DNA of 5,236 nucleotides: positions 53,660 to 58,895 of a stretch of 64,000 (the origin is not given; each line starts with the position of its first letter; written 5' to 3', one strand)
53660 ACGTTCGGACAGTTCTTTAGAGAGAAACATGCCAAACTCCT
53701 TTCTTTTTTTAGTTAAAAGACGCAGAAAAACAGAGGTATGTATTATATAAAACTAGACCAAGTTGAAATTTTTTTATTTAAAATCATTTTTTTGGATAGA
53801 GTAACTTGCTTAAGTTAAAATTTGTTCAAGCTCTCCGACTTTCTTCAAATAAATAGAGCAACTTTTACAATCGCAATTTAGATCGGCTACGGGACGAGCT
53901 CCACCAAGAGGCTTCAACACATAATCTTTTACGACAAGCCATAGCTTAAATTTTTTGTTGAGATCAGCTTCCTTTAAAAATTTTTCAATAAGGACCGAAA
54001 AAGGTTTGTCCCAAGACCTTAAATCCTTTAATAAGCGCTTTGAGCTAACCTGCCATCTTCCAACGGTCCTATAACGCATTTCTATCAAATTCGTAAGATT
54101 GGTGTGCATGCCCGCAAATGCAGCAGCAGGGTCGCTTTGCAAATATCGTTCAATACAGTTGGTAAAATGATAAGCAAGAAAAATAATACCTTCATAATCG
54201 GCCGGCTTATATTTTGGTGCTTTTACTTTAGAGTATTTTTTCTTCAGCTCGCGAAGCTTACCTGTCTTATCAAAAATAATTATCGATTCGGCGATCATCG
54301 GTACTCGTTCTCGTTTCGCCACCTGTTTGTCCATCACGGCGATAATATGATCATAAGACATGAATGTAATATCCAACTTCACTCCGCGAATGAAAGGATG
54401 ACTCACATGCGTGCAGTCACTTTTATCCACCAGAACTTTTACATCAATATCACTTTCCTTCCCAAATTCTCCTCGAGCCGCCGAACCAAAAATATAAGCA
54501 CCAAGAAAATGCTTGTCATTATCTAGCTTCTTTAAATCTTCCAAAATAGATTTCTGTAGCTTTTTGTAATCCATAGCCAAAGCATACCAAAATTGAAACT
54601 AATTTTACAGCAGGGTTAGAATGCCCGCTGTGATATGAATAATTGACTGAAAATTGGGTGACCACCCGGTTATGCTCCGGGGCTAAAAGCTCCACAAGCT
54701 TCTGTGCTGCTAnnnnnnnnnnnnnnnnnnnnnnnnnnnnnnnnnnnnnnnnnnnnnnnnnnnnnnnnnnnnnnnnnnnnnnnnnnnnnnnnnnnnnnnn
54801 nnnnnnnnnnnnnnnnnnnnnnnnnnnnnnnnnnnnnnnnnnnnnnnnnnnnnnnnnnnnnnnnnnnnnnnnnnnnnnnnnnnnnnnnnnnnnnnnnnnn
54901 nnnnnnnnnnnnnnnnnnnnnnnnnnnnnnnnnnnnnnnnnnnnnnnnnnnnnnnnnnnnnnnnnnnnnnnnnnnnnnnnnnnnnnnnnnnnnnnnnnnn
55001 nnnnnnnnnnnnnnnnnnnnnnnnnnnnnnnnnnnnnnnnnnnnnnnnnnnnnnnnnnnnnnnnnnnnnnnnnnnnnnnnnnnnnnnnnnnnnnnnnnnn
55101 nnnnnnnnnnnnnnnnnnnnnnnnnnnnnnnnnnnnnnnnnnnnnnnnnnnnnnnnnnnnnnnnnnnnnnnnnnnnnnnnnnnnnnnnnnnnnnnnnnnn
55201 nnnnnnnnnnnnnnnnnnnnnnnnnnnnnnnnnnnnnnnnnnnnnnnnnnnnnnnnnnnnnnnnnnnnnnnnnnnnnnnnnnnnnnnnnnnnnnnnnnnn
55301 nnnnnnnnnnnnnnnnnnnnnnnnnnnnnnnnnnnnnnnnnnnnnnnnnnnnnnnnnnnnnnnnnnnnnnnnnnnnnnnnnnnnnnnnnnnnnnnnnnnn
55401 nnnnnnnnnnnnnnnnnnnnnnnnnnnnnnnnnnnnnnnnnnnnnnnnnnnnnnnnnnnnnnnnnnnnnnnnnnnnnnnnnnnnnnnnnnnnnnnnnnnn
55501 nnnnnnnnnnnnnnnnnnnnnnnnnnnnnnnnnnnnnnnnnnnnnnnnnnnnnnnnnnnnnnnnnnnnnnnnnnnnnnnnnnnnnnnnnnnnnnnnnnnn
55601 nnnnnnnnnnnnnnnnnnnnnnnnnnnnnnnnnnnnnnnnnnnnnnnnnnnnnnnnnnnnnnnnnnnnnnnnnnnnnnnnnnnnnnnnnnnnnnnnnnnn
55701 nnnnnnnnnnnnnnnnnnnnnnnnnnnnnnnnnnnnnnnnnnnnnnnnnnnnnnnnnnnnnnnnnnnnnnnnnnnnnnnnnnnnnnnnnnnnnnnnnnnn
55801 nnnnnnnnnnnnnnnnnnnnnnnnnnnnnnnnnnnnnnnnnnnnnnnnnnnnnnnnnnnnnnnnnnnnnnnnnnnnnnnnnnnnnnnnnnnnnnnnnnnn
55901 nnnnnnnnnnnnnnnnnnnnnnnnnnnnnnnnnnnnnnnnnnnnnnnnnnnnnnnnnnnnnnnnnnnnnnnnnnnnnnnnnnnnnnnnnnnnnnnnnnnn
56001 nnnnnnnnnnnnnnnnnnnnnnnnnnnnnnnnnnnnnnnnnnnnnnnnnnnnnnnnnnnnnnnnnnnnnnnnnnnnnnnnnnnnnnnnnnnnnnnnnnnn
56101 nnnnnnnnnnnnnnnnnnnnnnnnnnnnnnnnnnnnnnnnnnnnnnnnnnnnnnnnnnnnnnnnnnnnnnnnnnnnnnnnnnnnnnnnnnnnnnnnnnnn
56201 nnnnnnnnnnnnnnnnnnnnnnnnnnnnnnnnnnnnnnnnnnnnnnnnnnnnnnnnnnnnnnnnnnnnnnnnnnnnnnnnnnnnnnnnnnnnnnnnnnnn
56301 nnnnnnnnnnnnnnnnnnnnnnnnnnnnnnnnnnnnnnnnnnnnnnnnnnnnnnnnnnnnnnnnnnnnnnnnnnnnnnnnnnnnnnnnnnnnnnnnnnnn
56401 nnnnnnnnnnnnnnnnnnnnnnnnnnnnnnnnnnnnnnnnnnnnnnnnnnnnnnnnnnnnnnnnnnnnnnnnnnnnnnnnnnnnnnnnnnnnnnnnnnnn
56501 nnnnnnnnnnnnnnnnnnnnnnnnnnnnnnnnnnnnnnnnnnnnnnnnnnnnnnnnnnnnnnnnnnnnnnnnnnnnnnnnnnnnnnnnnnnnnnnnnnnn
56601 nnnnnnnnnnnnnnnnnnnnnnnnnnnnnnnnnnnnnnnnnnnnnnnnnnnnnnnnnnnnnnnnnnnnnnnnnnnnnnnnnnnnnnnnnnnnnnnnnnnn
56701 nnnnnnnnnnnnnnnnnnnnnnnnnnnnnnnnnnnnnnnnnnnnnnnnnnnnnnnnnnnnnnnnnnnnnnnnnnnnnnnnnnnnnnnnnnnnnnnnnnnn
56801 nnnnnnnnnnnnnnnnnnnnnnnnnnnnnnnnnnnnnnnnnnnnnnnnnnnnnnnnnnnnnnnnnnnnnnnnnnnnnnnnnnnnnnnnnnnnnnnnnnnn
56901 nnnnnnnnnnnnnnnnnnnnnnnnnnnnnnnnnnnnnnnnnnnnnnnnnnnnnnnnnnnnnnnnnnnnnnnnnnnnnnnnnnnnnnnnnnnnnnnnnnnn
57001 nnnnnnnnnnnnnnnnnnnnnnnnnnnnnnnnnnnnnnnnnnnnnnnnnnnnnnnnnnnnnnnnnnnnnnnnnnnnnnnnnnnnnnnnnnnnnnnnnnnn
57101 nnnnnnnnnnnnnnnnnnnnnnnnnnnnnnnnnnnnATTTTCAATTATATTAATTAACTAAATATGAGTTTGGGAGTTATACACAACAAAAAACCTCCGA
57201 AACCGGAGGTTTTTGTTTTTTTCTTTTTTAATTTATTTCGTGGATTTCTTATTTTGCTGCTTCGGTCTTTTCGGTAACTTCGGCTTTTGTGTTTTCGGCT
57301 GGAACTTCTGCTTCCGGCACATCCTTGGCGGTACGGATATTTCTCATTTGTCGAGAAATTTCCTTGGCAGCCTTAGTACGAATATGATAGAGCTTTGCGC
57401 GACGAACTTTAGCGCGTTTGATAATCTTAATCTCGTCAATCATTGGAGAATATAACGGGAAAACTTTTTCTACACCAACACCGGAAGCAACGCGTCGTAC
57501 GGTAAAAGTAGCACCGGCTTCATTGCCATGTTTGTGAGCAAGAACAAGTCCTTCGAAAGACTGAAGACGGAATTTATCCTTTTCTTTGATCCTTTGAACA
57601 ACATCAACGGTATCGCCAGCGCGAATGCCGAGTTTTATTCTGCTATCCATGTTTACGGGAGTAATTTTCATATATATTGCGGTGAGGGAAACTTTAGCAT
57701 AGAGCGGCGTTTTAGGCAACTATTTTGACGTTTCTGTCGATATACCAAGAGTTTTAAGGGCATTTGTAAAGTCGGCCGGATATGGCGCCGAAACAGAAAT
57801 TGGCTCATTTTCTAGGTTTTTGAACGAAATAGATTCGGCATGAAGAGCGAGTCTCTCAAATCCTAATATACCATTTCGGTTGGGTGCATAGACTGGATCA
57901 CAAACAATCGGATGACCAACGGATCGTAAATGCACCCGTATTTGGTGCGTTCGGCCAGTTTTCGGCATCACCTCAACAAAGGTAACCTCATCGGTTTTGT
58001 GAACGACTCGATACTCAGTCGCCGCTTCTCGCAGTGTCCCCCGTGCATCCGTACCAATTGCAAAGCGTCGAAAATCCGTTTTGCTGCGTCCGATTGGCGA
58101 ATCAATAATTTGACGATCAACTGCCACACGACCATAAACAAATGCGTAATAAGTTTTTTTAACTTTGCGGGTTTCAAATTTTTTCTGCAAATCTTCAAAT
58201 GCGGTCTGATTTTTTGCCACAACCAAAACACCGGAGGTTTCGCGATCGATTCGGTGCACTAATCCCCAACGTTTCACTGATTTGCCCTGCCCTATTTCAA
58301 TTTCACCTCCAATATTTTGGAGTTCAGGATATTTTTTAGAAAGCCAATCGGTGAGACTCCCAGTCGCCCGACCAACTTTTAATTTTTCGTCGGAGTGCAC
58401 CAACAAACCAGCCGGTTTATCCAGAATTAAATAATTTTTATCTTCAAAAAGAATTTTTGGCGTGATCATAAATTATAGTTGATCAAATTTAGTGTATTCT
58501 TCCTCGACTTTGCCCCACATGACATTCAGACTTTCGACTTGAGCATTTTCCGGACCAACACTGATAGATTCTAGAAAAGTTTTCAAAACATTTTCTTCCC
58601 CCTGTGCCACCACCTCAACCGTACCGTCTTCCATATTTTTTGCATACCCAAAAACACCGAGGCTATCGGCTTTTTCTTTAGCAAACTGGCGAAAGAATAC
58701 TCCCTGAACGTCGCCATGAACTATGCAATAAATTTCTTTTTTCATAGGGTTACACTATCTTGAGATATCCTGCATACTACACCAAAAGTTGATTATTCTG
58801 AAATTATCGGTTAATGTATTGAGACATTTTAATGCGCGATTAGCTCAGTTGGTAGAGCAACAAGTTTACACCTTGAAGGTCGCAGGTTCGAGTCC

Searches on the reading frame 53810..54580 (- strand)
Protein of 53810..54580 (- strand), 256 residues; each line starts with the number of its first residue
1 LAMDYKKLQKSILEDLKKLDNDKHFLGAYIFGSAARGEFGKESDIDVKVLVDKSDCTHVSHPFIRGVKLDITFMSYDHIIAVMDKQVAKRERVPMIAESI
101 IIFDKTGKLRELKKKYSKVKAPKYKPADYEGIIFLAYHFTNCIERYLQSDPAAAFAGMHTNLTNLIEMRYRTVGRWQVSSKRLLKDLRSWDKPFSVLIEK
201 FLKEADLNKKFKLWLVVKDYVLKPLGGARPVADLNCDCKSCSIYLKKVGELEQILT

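Call 45: search_protein_families(library=pfam, proteins=[window:53810-54580:-], max_evalue=0.00001)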
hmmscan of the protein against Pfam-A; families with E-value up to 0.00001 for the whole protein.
window:53810-54580:- (256 aa): 2 families
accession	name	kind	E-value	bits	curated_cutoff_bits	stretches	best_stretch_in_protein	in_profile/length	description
PF18765.7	Polbeta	-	5.7e-08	33.3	26.9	1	18-57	6-43/93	Polymerase beta, Nucleotidyltransferase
PF01909.29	NTP_transf_2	-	1.9e-07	31.8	21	1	12-54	4-43/93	Nucleotidyltransferase domain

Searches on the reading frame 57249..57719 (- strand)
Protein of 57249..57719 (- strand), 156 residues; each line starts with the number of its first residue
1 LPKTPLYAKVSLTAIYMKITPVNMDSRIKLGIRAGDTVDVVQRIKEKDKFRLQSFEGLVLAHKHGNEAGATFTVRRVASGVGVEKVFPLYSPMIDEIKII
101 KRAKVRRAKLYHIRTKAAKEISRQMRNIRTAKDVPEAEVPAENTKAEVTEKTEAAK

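Call 73: search_protein_families(library=pfam, proteins=[window:57249-57719:-], max_evalue=0.001)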
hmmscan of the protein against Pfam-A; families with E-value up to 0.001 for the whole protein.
window:57249-57719:- (156 aa): 1 family
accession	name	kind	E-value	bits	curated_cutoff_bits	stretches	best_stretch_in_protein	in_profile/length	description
PF01245.26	Ribosomal_L19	-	1.7e-31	108.9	22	1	32-120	18-105/111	Ribosomal protein L19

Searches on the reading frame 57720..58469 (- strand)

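Call 73: search_protein_families(library=pfam, proteins=[window:57720-58469:-], max_evalue=0.001)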
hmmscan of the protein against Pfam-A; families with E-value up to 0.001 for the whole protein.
window:57720-58469:- (249 aa): 1 family
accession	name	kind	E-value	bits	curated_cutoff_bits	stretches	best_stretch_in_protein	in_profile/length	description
PF00849.27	PseudoU_synth_2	-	1e-31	110.7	26.8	1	12-182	1-151/152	RNA pseudouridylate synthase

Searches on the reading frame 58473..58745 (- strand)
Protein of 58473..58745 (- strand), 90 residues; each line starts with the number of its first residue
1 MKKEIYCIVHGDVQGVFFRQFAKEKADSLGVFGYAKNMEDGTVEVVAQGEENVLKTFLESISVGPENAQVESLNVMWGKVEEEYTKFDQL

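Call 73: search_protein_families(library=pfam, proteins=[window:58473-58745:-], max_evalue=0.001)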
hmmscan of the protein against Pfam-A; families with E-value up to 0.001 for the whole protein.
window:58473-58745:- (90 aa): 1 family
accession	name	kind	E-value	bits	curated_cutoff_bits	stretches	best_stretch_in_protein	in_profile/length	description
PF00708.24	Acylphosphatase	-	3.8e-25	88.4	22.5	1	7-88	3-84/85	Acylphosphatase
